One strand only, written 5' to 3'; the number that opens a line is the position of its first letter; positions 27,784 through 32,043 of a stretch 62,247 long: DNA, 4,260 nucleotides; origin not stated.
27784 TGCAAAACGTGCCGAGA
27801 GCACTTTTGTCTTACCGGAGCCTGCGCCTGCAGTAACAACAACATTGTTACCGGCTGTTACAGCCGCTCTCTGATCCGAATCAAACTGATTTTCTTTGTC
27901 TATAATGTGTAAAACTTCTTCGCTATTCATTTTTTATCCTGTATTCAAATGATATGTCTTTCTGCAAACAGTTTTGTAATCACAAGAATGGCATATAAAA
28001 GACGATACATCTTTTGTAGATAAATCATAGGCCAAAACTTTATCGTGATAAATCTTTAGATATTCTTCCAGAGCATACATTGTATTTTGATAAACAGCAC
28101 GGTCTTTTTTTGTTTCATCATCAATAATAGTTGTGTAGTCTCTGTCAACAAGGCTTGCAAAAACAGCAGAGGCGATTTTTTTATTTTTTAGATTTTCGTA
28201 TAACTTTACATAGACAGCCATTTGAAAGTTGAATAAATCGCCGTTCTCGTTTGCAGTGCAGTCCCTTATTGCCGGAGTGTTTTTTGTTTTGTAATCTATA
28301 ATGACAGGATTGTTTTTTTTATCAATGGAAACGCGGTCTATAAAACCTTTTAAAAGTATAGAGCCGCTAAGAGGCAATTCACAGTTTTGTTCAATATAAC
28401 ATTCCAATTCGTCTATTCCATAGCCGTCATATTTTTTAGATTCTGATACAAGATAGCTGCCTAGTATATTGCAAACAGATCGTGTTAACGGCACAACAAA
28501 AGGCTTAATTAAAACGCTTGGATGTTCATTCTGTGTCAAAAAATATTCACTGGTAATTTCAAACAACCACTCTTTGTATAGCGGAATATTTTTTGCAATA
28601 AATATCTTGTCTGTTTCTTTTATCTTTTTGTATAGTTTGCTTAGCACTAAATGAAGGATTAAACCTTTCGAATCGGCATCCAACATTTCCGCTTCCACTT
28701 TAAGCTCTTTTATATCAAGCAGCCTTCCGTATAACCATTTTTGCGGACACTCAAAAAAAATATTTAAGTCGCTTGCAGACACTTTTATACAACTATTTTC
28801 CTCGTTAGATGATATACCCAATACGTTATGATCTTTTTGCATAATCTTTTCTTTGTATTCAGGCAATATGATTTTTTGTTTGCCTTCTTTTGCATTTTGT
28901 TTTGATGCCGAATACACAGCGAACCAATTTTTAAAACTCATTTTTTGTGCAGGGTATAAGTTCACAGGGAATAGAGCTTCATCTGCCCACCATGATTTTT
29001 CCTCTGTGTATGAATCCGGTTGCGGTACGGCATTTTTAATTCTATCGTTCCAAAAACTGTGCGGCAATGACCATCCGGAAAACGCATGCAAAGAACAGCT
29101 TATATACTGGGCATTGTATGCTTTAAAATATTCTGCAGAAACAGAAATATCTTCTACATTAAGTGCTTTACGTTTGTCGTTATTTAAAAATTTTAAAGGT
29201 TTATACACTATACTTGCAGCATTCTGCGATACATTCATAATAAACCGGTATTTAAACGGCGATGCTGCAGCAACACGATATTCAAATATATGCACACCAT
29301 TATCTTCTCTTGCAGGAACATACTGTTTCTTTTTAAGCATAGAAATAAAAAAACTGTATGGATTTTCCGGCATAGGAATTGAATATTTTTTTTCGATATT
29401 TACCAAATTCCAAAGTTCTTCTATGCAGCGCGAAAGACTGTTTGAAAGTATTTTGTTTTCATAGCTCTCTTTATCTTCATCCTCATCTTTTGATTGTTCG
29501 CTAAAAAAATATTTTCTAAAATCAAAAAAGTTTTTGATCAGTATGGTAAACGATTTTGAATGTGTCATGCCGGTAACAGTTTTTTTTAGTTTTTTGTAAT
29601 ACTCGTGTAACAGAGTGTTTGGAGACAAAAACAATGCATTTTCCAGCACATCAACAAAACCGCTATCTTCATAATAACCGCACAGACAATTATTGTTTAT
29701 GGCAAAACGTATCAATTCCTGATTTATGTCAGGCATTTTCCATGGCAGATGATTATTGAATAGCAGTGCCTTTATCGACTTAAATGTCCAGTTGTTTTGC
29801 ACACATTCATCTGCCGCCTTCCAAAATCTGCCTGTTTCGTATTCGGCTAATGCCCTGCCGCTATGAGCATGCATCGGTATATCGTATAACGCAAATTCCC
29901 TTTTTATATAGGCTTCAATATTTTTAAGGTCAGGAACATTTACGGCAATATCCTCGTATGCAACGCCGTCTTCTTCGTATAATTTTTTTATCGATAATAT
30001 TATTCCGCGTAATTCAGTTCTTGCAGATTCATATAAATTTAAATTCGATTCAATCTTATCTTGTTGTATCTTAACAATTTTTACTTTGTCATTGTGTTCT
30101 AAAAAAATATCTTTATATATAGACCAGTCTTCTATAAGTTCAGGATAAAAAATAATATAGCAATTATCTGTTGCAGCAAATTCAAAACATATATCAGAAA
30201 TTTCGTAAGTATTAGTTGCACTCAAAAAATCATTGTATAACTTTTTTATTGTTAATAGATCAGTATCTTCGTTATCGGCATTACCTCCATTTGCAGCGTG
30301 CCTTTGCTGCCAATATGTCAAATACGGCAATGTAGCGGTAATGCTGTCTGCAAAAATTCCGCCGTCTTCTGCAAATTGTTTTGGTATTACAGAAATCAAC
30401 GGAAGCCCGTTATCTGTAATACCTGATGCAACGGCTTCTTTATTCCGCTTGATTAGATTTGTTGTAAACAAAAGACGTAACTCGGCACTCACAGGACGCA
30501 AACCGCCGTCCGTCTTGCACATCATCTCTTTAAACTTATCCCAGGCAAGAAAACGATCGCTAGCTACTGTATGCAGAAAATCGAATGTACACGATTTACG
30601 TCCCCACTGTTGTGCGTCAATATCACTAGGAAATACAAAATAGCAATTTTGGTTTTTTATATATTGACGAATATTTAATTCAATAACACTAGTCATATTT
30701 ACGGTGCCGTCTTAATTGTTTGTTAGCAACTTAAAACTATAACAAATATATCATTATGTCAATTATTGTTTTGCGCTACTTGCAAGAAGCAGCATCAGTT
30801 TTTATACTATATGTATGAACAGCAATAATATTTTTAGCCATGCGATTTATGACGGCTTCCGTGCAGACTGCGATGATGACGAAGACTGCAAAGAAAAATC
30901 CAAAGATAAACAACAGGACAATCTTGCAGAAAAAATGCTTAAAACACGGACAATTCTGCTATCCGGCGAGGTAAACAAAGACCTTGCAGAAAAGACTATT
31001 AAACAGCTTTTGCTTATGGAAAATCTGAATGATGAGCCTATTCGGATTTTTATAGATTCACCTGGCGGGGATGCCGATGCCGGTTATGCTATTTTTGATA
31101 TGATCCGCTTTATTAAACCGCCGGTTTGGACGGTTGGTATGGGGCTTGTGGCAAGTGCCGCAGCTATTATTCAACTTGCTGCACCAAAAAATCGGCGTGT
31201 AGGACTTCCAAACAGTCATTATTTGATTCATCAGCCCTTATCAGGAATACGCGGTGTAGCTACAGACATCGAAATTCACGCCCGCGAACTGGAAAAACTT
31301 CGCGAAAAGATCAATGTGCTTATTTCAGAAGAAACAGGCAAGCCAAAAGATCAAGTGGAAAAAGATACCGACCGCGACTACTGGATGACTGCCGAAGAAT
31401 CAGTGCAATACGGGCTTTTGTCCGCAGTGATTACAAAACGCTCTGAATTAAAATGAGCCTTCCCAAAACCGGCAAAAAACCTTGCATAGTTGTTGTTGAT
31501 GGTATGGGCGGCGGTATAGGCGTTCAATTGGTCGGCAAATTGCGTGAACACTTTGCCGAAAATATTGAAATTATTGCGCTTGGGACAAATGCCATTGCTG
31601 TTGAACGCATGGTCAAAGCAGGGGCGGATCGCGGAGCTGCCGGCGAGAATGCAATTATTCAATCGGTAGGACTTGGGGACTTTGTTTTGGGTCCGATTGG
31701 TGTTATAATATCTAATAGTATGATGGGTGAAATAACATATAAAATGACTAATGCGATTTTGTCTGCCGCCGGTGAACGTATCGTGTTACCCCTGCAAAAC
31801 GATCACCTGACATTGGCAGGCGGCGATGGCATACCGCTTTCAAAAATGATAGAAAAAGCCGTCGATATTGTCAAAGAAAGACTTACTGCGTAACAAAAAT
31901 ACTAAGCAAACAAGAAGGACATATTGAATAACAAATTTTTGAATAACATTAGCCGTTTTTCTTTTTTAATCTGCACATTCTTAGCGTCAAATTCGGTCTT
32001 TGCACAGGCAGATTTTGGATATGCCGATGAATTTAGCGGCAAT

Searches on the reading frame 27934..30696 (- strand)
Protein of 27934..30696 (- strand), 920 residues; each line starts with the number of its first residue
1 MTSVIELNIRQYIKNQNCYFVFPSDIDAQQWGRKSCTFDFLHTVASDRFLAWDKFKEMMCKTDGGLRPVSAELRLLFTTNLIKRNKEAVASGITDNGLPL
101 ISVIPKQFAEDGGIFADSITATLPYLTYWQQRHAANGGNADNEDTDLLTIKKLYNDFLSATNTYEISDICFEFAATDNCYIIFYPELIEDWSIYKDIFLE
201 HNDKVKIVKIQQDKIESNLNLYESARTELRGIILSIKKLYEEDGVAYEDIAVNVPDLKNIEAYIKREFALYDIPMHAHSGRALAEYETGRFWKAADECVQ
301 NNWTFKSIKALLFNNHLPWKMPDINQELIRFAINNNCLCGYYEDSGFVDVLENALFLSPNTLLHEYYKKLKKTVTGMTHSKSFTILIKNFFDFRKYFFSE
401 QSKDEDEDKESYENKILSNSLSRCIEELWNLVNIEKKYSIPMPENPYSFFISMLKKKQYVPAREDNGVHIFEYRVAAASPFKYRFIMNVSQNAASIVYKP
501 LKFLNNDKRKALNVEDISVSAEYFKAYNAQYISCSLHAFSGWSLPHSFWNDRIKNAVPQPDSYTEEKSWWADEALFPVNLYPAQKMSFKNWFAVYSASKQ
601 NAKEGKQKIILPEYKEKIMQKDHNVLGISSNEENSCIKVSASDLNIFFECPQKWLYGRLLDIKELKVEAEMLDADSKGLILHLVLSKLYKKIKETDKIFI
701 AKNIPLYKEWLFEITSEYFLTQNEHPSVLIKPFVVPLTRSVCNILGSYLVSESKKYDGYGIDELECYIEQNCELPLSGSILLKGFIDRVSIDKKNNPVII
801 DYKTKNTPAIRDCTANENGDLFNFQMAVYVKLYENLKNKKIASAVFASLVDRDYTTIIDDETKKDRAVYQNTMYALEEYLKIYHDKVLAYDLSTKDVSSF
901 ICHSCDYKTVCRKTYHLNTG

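Call 96: search_protein_families(library=pfam, max_evalue=0.00001, proteins=[window:27934-30696:-])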
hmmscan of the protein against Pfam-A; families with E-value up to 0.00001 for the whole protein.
window:27934-30696:- (920 aa): 1 family
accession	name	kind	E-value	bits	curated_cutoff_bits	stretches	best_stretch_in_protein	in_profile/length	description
PF12705.13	PDDEXK_1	-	1.4e-22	81.2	22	1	639-912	2-247/247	PD-(D/E)XK nuclease superfamily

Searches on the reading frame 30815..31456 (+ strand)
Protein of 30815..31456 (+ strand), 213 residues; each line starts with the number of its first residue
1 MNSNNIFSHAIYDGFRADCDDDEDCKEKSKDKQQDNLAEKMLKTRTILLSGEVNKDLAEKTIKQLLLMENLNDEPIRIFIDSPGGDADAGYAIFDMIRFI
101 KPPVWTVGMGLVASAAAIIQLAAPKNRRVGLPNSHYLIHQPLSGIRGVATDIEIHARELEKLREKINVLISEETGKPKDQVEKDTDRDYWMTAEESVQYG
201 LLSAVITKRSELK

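Call 64: search_protein_families(library=pfam, max_evalue=0.00001, proteins=[window:30815-31456:+])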
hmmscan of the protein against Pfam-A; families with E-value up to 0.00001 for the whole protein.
window:30815-31456:+ (213 aa): 1 family
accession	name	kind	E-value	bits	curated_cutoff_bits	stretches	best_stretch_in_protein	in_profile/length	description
PF00574.28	CLP_protease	-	1.7e-63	214.2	20.2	1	30-208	2-181/182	Clp protease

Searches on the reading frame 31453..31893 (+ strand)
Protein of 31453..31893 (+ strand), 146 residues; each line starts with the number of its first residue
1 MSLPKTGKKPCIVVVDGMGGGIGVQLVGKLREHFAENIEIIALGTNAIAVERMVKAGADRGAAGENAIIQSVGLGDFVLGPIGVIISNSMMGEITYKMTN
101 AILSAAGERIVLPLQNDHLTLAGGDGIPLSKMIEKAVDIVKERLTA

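Call 96: search_protein_families(library=pfam, max_evalue=0.00001, proteins=[window:31453-31893:+])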
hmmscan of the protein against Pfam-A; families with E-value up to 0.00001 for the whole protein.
window:31453-31893:+ (146 aa): 1 family
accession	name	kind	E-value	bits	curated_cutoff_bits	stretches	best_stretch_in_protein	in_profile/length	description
PF12953.12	DUF3842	-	6.4e-44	149.9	28.5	1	12-139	2-129/130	Domain of unknown function (DUF3842)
